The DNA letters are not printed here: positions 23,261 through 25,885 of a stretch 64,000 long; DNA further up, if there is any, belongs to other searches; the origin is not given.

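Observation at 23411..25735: Singleton 774-aa protein: adenosine-deaminase-fold enzyme fused to a SLOG/LOG-like Rossmann sensor domain and an unknown N-terminal domain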

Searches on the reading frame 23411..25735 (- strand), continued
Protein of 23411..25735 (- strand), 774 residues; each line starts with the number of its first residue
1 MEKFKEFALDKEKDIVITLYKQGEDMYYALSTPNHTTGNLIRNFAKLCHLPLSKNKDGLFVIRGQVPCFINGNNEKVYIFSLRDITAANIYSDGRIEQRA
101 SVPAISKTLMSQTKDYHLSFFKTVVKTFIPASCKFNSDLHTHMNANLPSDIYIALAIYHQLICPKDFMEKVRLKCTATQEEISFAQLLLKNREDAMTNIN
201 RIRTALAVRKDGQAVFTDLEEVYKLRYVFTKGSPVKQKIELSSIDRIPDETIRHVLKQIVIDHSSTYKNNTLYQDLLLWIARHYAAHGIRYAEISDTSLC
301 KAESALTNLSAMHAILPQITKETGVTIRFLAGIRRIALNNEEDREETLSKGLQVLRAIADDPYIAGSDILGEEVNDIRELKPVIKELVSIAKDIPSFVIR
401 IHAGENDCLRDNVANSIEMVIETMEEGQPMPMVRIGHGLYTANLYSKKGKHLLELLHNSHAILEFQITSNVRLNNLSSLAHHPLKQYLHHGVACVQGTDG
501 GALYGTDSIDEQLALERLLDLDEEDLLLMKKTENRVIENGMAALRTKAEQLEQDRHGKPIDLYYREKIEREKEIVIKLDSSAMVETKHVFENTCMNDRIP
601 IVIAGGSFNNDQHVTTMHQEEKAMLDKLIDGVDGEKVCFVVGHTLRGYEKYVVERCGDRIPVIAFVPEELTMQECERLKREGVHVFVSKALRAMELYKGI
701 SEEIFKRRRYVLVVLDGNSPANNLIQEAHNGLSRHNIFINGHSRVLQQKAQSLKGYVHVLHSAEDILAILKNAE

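Call 67: search_protein_families(library=pfam, proteins=[L029:1963-4341:+, L029:7378-8931:+, L009:7964-9829:-, L058:811-1680:+, L051:14784-15566:+, L047:7312-8295:+, L049:2962-3816:+, L047:12610-13869:+, L033:14190-16229:+, L005:7386-8930:+], max_evalue=0.00001)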
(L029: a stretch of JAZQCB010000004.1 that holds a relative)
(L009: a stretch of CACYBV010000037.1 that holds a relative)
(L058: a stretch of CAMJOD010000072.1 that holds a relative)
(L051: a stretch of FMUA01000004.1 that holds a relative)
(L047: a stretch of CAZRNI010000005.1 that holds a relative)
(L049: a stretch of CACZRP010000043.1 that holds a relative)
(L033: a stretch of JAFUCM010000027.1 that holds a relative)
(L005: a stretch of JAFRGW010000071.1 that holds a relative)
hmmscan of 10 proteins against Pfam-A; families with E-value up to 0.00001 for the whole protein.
L029:1963-4341:+ (793 aa): 8 families
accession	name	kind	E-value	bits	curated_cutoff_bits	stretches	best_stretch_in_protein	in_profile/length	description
PF00005.33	ABC_tran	-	1.7e-56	191.1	25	2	553-686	1-136/137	ABC transporter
PF13304.12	AAA_21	-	1.9e-22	81.2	27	1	656-720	235-302/304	AAA domain, putative AbiEii toxin, Type IV TA system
PF02463.25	SMC_N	-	1.5e-09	38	40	0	658-728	136-209/220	RecF/RecN/SMC N terminal domain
PF13555.12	AAA_29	-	6.8e-09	35.8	27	0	201-221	19-39/61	P-loop containing region of AAA domain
PF13481.12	AAA_25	-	8.7e-09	35.7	27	0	201-223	30-52/195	AAA domain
PF25199.1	nSTAND_NTPase5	-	1.1e-07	32.2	34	0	202-247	39-82/145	Novel STAND NTPase 5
PF13191.12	AAA_16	-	6.5e-07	30.4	32.6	0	204-246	24-52/167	AAA ATPase domain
PF13476.12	AAA_23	-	2.9e-06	28.5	27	0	196-225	14-40/201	AAA domain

L029:7378-8931:+ (518 aa): 1 family
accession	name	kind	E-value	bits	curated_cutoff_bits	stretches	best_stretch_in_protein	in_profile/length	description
PF01554.23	MatE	-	7.5e-47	159.4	24.9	2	77-242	1-161/161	MatE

L009:7964-9829:- (622 aa): 2 families
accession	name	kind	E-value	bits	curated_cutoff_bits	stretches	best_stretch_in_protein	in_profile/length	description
PF02690.20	Na_Pi_cotrans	-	2.4e-50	170.6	29.1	2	38-187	1-136/137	Na+/Pi-cotransporter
PF01895.24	PhoU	-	7.8e-23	81.1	23.5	2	386-471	2-88/89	PhoU domain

L058:811-1680:+ (290 aa): 2 families
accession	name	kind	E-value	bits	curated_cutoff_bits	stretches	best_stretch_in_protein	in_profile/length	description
PF13561.12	adh_short_C2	-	2.2e-36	126.1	27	1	52-287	1-233/236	Enoyl-(Acyl carrier protein) reductase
PF00106.31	adh_short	-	1.2e-32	113.4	26.6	1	46-227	1-183/195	short chain dehydrogenase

L051:14784-15566:+ (261 aa): 2 families
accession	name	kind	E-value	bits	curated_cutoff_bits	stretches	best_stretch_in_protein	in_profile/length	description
PF01980.22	TrmO_N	-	1.2e-40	138.8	26.8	1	49-171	1-116/116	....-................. O N-terminal domain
PF18389.7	TrmO_C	-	1.9e-10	41.2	27.1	1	190-242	4-64/65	TrmO C-terminal domain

L047:7312-8295:+ (328 aa): 1 family
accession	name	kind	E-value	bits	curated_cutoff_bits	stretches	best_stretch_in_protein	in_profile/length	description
PF00528.27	BPD_transp_1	-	5.5e-13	49.5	26.4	1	106-305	6-172/184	Binding-protein-dependent transport system inner membrane component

L049:2962-3816:+ (285 aa): 3 families
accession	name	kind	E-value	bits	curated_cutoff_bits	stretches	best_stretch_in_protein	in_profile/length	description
PF08282.18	Hydrolase_3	-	1.6e-59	202.2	20.9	1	22-280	2-255/255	haloacid dehalogenase-like hydrolase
PF05116.19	S6PP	-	4e-22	79.4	20.3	1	172-258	126-212/247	Sucrose-6F-phosphate phosphohydrolase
PF00702.32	Hydrolase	-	7.4e-09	36.7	26.4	0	192-247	134-191/191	haloacid dehalogenase-like hydrolase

L047:12610-13869:+ (420 aa): 1 family
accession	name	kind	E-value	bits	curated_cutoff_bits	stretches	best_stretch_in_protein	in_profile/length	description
PF01520.23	Amidase_3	-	6.6e-12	46.2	27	1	133-339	2-173/174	N-acetylmuramoyl-L-alanine amidase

L033:14190-16229:+ (680 aa): 3 families
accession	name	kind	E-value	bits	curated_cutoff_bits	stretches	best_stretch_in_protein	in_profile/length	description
PF00358.26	PTS_EIIA_1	-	3.2e-47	159.8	27.2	1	534-659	2-127/127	phosphoenolpyruvate-dependent sugar phosphotransferase system, EIIA 1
PF02378.23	PTS_EIIC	-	6e-46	157.4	30.7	1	130-425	1-319/319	Phosphotransferase system, EIIC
PF00367.25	PTS_EIIB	-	2.4e-12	46.5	27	1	30-61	3-34/34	phosphotransferase system, EIIB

L005:7386-8930:+ (515 aa): 2 families
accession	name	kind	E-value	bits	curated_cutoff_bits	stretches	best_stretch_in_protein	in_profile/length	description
PF00251.26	Glyco_hydro_32N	-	3.3e-81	273.7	22.1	1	62-371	1-307/307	Glycosyl hydrolases family 32 N-terminal domain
PF08244.19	Glyco_hydro_32C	-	5.1e-09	36.8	21.9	1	450-502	104-155/158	Glycosyl hydrolases family 32 C terminal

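Call 74: search_solved_structures(query=A2, max_evalue=10)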
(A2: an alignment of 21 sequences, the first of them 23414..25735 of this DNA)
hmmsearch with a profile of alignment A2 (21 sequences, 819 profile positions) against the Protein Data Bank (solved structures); distinct sequences matched with E-value up to 10: 10.
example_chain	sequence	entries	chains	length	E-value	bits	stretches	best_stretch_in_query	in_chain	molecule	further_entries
6n9m_A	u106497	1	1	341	1.4e-09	40.1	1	466-568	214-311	Adenosine deaminase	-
3ewd_A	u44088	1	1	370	5e-09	38.2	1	464-567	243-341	Adenosine deaminase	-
3ewc_A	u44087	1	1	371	5.7e-09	38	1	464-567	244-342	Adenosine deaminase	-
2pgf_A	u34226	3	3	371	6.2e-09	37.9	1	464-567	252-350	adenosine deaminase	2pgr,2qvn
6ii7_A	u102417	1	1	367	6.8e-09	37.8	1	430-566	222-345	Adenosine deaminase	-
6n91_A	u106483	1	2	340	1.1e-06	30.4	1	465-543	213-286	Adenosine deaminase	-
2amx_A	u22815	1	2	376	6e-06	28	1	466-567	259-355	adenosine deaminase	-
3rys_A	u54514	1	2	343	1.3e-05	27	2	487-565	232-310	Adenosine deaminase 1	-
3ou8_A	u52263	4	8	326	0.00017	23.2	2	484-568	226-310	Adenosine deaminase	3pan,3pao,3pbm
8qch_A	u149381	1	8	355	0.25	12.7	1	470-566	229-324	Adenosine deaminase-like protein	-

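Call 87: find_encoding_contigs(protein=P0057, flank=7000, max_places=1)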
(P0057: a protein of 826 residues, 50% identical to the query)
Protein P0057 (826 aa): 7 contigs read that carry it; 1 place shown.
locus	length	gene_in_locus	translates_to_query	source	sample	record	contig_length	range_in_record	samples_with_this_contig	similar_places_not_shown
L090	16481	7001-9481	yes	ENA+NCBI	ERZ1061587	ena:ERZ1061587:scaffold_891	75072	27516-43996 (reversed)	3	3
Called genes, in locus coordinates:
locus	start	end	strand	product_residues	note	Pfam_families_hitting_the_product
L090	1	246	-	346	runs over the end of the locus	PF09084:NMT1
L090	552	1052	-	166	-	-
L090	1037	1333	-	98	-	PF02661:Fic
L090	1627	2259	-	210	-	-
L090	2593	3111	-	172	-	PF00293:NUDIX, PF14815:NUDIX_4 (weak)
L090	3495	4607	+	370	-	PF13191:AAA_16, PF13412:HTH_24 (weak)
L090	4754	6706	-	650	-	PF03572:Peptidase_S41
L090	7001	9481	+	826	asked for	PF00962:A_deaminase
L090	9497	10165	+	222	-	PF03932:CutC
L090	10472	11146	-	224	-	PF06541:ABC_trans_CmpB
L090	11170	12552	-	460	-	-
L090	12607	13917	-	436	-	-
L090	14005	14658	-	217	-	PF03070:TENA_THI-4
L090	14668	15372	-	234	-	PF13489:Methyltransf_23, PF13847:Methyltransf_31 (weak), PF08241:Methyltransf_11, PF08242:Methyltransf_12, PF13649:Methyltransf_25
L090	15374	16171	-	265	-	PF08543:Phos_pyr_kin, PF00294:PfkB (weak)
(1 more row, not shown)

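Call 88: find_encoding_contigs(protein=P0119, flank=7000, max_places=1)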
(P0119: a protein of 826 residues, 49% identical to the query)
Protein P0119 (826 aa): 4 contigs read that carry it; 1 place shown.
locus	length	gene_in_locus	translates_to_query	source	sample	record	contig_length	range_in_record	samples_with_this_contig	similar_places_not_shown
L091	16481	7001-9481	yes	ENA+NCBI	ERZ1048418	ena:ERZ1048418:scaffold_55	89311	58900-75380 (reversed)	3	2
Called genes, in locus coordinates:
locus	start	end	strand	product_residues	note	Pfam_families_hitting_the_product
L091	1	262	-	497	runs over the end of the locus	PF23023:Anti-Pycsar_Apyc1 (weak), PF00753:Lactamase_B, PF01209:Ubie_methyltran, PF08241:Methyltransf_11, PF08242:Methyltransf_12, PF13649:Methyltransf_25, PF13847:Methyltransf_31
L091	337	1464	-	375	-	PF14196:ATC_hydrolase, PF01209:Ubie_methyltran, PF05175:MTS (faint), PF08241:Methyltransf_11, PF08242:Methyltransf_12, PF13649:Methyltransf_25, PF13847:Methyltransf_31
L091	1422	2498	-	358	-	PF04072:LCM (weak)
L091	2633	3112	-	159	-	-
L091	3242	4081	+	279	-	PF00149:Metallophos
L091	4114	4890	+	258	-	PF02129:Peptidase_S15 (faint), PF12146:Hydrolase_4, PF00561:Abhydrolase_1 (weak), PF12697:Abhydrolase_6, PF00326:Peptidase_S9 (weak)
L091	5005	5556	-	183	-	PF13302:Acetyltransf_3, PF00583:Acetyltransf_1, PF13673:Acetyltransf_10, PF13508:Acetyltransf_7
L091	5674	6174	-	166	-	PF00545:Ribonuclease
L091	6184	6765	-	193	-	PF00990:GGDEF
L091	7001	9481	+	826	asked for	PF00962:A_deaminase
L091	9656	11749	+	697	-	-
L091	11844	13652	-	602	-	PF02624:YcaO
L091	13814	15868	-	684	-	PF13510:Fer2_4, PF14691:Fer4_20, PF00070:Pyr_redox (faint), PF01494:FAD_binding_3 (weak), PF07992:Pyr_redox_2, PF01266:DAO (weak), PF12831:FAD_oxidored (weak), PF13450:NAD_binding_8, +4 more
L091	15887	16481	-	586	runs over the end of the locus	PF01512:Complex1_51K, PF10589:NADH_4Fe-4S, PF00037:Fer4 (weak), PF13237:Fer4_10 (weak), PF14697:Fer4_21 (weak), PF12838:Fer4_7 (weak), PF13187:Fer4_9 (weak), PF00037:Fer4 (weak), +1 more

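Call 89: find_encoding_contigs(protein=P0062, flank=7000, max_places=1)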
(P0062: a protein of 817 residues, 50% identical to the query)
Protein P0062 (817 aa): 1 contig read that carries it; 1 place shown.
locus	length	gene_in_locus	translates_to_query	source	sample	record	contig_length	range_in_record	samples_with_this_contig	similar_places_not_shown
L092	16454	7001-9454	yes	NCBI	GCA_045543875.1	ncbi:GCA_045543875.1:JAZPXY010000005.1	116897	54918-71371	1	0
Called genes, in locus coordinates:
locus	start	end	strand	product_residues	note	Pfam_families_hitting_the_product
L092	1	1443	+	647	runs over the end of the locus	PF00326:Peptidase_S9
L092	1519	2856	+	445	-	PF21799:MurD-like_N (weak), PF08245:Mur_ligase_M, PF02875:Mur_ligase_C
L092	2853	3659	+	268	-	PF01177:Asp_Glu_race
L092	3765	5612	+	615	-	PF02690:Na_Pi_cotrans, PF01895:PhoU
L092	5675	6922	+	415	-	PF02388:FemAB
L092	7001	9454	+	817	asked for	PF00962:A_deaminase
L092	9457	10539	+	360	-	PF04055:Radical_SAM, PF13186:SPASM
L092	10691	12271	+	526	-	PF00342:PGI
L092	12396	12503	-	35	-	-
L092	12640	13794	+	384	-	PF00149:Metallophos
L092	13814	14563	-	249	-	PF01226:Form_Nir_trans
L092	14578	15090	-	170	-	-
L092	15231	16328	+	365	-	PF01740:STAS, PF13466:STAS_2, PF00702:Hydrolase (faint), PF08282:Hydrolase_3, PF05116:S6PP (weak)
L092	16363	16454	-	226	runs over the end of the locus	PF00657:Lipase_GDSL, PF13472:Lipase_GDSL_2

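Call 90: find_encoding_contigs(protein=P0102, flank=7000, max_places=1)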
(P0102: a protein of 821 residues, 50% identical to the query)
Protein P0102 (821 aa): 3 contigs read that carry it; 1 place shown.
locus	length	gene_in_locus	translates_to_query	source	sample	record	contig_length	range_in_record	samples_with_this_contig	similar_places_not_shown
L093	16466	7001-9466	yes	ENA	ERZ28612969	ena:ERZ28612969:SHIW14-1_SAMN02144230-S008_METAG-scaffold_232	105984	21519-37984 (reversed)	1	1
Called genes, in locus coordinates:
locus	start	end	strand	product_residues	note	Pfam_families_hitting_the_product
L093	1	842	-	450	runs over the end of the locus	PF01554:MatE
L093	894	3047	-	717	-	PF02463:SMC_N (faint), PF00005:ABC_tran, PF13304:AAA_21 (faint), PF02687:FtsX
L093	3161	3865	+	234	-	PF00072:Response_reg, PF04397:LytTR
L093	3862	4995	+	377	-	PF02518:HATPase_c (weak), PF14501:HATPase_c_5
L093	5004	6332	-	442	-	PF13173:AAA_14, PF13635:DUF4143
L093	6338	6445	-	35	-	-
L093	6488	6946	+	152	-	PF05014:Nuc_deoxyrib_tr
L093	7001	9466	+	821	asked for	PF00962:A_deaminase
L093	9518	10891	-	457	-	PF01637:ATPase_2, PF13173:AAA_14 (faint), PF03008:DUF234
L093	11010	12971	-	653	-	PF05691:Raffinose_syn, PF01055:Glyco_hydro_31_2nd (faint), PF05691:Raffinose_syn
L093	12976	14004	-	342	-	PF00106:adh_short (weak), PF01073:3Beta_HSD, PF01370:Epimerase, PF02719:Polysacc_synt_2, PF04321:RmlD_sub_bind, PF13460:NAD_binding_10 (weak), PF16363:GDP_Man_Dehyd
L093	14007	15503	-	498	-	PF01087:GalP_UDP_transf, PF02744:GalP_UDP_tr_C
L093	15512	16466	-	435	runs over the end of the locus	PF10509:GalKase_gal_bdg, PF00288:GHMP_kinases_N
